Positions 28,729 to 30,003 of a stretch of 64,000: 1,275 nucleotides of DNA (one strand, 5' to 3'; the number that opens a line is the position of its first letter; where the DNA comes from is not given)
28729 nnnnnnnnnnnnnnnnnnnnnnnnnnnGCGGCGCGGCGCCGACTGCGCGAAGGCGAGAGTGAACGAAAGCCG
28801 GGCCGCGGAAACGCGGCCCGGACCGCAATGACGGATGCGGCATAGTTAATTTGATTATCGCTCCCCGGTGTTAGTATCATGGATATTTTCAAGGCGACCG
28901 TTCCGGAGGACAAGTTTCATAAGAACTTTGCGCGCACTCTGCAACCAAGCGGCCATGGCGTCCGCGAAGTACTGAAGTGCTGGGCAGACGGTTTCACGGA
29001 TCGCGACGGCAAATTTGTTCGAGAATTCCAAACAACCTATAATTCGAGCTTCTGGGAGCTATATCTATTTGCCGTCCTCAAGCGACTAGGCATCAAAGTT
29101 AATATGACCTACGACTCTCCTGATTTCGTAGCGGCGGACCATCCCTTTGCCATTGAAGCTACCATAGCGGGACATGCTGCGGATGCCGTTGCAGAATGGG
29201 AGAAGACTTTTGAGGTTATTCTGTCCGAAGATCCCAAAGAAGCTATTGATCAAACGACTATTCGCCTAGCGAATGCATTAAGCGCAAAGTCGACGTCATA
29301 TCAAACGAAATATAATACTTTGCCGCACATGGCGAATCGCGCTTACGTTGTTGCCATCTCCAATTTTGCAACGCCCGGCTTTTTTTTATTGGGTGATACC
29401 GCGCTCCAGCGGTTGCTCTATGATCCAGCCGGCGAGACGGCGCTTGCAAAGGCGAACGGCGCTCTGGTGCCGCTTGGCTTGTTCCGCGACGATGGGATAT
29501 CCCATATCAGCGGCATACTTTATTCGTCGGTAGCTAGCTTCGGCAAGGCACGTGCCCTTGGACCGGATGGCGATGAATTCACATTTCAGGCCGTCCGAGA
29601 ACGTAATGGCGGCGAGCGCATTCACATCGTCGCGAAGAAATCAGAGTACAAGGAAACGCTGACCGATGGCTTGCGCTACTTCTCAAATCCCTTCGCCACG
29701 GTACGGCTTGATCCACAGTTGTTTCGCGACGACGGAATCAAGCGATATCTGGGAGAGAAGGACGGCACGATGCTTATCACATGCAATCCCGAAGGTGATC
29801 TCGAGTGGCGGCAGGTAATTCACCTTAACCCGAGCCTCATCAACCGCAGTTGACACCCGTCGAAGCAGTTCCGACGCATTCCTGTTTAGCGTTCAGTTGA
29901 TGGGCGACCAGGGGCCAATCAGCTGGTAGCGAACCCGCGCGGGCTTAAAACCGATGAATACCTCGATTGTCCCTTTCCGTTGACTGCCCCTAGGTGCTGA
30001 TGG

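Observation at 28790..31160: Low-GC island with two convergent genes of unknown function inserted between core genes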

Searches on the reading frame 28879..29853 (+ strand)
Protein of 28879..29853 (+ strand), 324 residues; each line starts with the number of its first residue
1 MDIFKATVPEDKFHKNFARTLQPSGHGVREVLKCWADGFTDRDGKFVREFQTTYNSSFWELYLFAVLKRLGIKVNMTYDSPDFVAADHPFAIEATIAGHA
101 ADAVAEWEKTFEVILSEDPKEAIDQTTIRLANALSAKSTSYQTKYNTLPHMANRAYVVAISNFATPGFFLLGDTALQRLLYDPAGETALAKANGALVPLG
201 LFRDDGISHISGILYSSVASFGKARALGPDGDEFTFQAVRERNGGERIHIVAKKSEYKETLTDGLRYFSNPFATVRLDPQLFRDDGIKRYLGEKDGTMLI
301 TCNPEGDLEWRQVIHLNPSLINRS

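Call 3: search_protein_families(library=pfam, proteins=[window:28879-29853:+], max_evalue=1)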
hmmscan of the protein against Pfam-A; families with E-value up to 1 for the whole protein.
window:28879-29853:+ (324 aa): 0 families

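Call 4: search_protein_families(library=padloc, proteins=[window:28879-29853:+], max_evalue=1)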
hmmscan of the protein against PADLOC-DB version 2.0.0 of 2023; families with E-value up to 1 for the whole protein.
window:28879-29853:+ (324 aa): 2 families
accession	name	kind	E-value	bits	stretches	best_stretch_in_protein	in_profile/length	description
PDLC04110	PD-T7-5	-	7.1e-87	289.7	1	1-316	1-341/346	-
PDLC04073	PD-T7-1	-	2.2e-35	120.3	1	1-284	108-419/452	-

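Call 9: search_protein_families(library=ncbifam, proteins=[window:28879-29853:+], max_evalue=10)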
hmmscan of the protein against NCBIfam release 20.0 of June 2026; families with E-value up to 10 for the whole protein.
window:28879-29853:+ (324 aa): 1 family
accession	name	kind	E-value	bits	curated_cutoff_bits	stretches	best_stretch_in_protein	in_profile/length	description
TIGR00715.1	precor6x_red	equivalog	0.077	12.6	129.85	1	83-161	69-145/256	precorrin-6A reductase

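Call 10: search_protein_families(library=phrogs, proteins=[window:28879-29853:+], max_evalue=10)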
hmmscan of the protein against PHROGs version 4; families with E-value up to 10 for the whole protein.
window:28879-29853:+ (324 aa): 1 family
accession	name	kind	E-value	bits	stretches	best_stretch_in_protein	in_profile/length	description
phrog_8571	-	unknown function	1.8e-75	255.2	1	1-294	6-333/366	-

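Call 22: find_homologous_proteins(query=window:28879-29853:+, max_evalue=0.001)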
Query window:28879-29853:+ (324 aa): 523 proteins with E <= 0.001 among 3228 candidates; the best 120 are listed.
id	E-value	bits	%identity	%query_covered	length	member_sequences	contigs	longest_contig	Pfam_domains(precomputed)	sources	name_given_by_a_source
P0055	2.2e-217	738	100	100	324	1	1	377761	-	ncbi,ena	-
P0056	6.0e-178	609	84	98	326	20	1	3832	-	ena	-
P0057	6.4e-176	602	83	98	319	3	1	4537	-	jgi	jgi:hypothetical protein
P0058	5.4e-121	422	61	97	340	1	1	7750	-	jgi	jgi:hypothetical protein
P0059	2.4e-117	410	59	97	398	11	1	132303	-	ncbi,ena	-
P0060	1.7e-116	407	59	97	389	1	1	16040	-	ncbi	-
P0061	1.3e-115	404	59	97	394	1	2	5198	-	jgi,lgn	-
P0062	2.7e-114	400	56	98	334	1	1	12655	-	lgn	-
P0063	2.1e-113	397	57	98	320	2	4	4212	-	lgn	-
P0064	1.3e-112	394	58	97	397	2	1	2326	-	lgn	-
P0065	1.6e-112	394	57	98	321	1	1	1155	-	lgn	-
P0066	1.7e-112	394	57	97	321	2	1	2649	-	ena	-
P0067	2.4e-112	393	57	98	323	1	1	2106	-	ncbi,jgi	jgi:hypothetical protein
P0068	9.6e-112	391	56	98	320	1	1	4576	-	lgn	-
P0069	3.2e-111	390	55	98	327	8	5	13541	-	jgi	jgi:hypothetical protein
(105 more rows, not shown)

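Call 23: find_encoding_contigs(protein=P0055, flank=10000, max_places=4)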
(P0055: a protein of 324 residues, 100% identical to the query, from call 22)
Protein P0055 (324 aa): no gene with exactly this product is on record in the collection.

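Call 43: predict_structure(alignment_id=A2)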
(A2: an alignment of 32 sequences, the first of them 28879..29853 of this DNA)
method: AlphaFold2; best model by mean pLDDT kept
length: 324 residues; sequences in the alignment: 32
mean_pLDDT: 89.5   pTM: 0.89
mean pLDDT of the five models: 89.5, 88.8, 88.2, 87.3, 87.0
residues with pLDDT >= 90: 232; 70-90: 59; 50-70: 30; < 50: 3
segments of 3 or more residues with pLDDT < 50: 322-324
pLDDT, mean of each block of 10 residues (from residue 1): 92 92 93 96 92 93 98 96 98 85 53 66 88 95 97 98 69 90 93 91 95 94 93 91 89 94 97 96 96 93 91 77 47
secondary structure, 60 per line:
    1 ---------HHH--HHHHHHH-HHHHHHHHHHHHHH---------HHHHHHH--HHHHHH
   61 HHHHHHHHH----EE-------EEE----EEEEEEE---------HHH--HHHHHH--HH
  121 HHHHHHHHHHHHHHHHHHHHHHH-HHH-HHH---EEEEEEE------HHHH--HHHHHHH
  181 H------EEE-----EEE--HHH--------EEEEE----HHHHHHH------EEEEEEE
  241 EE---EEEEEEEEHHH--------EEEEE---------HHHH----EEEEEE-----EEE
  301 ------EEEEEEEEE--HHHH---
elements in order: H15-21 H23-36 H46-52 H55-69 E83-85 E90-96 H111-116 H119-143 E155-161 H168-171 H174-181 E188-190 E196-198 E212-216 H221-227 E234-242 E246-253 E265-269 H279-282 E287-292 E298-300 E307-315 H318-321

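Call 57: search_solved_structures(query=A2, max_evalue=10, show_alignments=2)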
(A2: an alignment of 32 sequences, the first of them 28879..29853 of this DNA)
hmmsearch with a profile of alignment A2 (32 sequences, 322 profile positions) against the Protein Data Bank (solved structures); distinct sequences matched with E-value up to 10: 1.
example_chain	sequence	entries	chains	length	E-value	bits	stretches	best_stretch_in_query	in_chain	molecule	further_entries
7up9_H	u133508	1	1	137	0.58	12.1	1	61-100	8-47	Fab 2D3 heavy chain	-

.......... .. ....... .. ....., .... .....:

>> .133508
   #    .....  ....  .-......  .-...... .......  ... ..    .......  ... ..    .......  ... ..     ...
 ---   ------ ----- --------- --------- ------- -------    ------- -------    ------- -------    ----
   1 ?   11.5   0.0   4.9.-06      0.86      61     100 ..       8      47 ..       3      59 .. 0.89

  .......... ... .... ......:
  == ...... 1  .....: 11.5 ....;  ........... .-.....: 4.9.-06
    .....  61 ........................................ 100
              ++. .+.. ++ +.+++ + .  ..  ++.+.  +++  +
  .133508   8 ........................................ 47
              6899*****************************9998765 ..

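Call 62: search_dna_similar(query=window:28879-29853:+, collection=plasmids, mode=protein, max_evalue=0.00001, max_rows=25)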
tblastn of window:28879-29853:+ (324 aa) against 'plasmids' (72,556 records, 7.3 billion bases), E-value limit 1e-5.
Records with a match: 91; places in all: 93; records where one place covers at least 80% of the query: 84.
Best place of each record, by identity: <60% 91.
By first word of the organism name: Pseudosulfitobacter 30; Escherichia 15; Rhizobium 8; Nostoc 3; Sinorhizobium 3; Xanthomonas 3; Aliivibrio 2; Erwinia 2; Vibrio 2; Acinetobacter 2; and 14 more.
By predicted mobility (MOB-suite, as given by PLSDB): non-mobilizable 61; conjugative 25; mobilizable 5.
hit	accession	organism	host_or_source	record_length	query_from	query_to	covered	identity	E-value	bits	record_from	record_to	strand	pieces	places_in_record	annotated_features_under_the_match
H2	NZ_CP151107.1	Nostoc sp. UHCC 0302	isolated culture,lake sediment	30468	1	318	98%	39.2%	2e-63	224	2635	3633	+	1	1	hypothetical protein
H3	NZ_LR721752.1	Aliivibrio wodanis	-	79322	1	313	97%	35.8%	2e-49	183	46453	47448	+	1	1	glycosaminoglycan attachment site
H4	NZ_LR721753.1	Aliivibrio wodanis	-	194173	1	313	97%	35.8%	2e-49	183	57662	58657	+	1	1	glycosaminoglycan attachment site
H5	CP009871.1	Pantoea sp. PSNIH2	hand rail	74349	1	308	95%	34.6%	2e-53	195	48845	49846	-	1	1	hypothetical protein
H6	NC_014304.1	Erwinia billingiae Eb661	-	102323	1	303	94%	34.8%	5e-53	194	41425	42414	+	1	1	hypothetical protein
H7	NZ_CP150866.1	Vibrio parahaemolyticus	cell culture,seafood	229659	3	316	97%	32.7%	8e-48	179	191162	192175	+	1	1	hypothetical protein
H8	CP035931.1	Acinetobacter baumannii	Homo sapiens,blood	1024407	1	299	92%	33.5%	4e-42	162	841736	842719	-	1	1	hypothetical protein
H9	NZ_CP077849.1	Acinetobacter baumannii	Homo sapiens,Rectal swab_P28_BU14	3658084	1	299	92%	33.5%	4e-42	162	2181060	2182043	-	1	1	none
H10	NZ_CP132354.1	Erwinia pyri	Pyrus,cell culture,orchard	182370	1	287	89%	34.7%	1e-51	190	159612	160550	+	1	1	hypothetical protein (x2)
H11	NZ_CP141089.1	Escherichia coli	Homo sapiens,Infected Human Urine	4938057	1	296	91%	32.9%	2e-39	155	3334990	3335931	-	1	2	none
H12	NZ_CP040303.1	Nostoc sp. TCL26-01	Leiosporoceros dussii,pure culture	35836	1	287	89%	33.0%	3e-46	174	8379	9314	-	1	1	hypothetical protein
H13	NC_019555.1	Agrobacterium radiobacter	-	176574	1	321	99%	27.7%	2e-27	120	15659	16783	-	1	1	hypothetical protein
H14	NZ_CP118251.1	Rhizobium rhizogenes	apple,cell culture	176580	1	321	99%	27.7%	2e-27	120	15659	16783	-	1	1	hypothetical protein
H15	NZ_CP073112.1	Rhizobium rhizogenes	Rosa sp.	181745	1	321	99%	27.4%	2e-26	116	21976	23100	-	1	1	hypothetical protein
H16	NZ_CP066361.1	Sinorhizobium meliloti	Medicago lupulina L.,nodules of ...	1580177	1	318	98%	27.4%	3e-29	125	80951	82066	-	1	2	none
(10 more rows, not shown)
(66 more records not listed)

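Call 81: find_encoding_contigs(protein=P0057, flank=5000, max_places=3)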
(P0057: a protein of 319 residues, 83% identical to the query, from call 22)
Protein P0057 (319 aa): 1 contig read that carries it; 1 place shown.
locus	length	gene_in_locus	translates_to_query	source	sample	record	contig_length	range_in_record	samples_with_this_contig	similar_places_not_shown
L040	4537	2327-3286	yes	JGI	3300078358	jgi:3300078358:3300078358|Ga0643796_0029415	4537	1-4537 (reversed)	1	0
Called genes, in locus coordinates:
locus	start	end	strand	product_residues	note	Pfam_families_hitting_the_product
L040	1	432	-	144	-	?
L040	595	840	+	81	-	-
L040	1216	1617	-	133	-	-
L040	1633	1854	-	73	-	-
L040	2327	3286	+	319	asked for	-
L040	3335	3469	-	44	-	-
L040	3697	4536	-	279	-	?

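Call 82: find_encoding_contigs(protein=P0056, flank=5000, max_places=3)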
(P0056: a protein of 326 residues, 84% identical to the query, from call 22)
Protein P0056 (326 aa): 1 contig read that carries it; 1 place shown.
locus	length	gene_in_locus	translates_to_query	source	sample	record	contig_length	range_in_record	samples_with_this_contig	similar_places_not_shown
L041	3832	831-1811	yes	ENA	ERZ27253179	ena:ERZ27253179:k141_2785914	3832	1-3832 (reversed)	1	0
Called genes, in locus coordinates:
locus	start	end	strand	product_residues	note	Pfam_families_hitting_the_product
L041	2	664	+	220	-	?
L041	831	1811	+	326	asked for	-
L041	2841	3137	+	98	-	PF13384:HTH_23, PF13518:HTH_28 (weak), PF13551:HTH_29 (weak)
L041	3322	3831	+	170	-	?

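Call 88: find_related_loci(query=A2, collection=viral_contigs, flank=3000)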
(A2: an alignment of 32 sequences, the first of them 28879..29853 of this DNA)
Query A2 (324 aa) in viral_contigs; peptide patterns used: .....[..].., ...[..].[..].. (x = any residue, [..] = any of these).
115 stretches matched a pattern; 66 encode a relative of the query (tblastn E <= 1e-3); 66 distinct loci.
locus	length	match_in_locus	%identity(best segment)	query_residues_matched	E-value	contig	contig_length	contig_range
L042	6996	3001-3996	38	3-317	3e-68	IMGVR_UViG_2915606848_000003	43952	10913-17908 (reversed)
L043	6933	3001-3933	43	1-286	2e-65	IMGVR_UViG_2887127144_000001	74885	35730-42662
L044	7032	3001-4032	38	1-319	1e-63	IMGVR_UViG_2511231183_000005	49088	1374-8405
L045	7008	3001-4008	37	1-319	2e-63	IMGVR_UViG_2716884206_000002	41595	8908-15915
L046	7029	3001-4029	37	1-319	5e-62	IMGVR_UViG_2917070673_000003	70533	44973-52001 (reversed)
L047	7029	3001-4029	37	1-319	2e-61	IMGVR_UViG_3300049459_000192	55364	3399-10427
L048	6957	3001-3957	40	1-299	9e-61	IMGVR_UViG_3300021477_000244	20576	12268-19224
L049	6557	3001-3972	37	1-296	3e-60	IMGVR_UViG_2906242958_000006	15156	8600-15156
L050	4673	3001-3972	37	1-296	3e-60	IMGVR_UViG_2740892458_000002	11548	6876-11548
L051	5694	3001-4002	38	1-308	4e-60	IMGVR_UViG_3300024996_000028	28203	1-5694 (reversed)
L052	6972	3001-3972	37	1-296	3e-60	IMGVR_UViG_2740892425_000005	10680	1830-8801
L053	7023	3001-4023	36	1-317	9e-60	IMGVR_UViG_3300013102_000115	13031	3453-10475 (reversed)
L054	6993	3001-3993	36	1-313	2e-54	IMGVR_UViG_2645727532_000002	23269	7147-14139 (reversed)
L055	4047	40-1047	34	1-311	2e-52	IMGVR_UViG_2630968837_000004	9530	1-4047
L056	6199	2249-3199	35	1-291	2e-51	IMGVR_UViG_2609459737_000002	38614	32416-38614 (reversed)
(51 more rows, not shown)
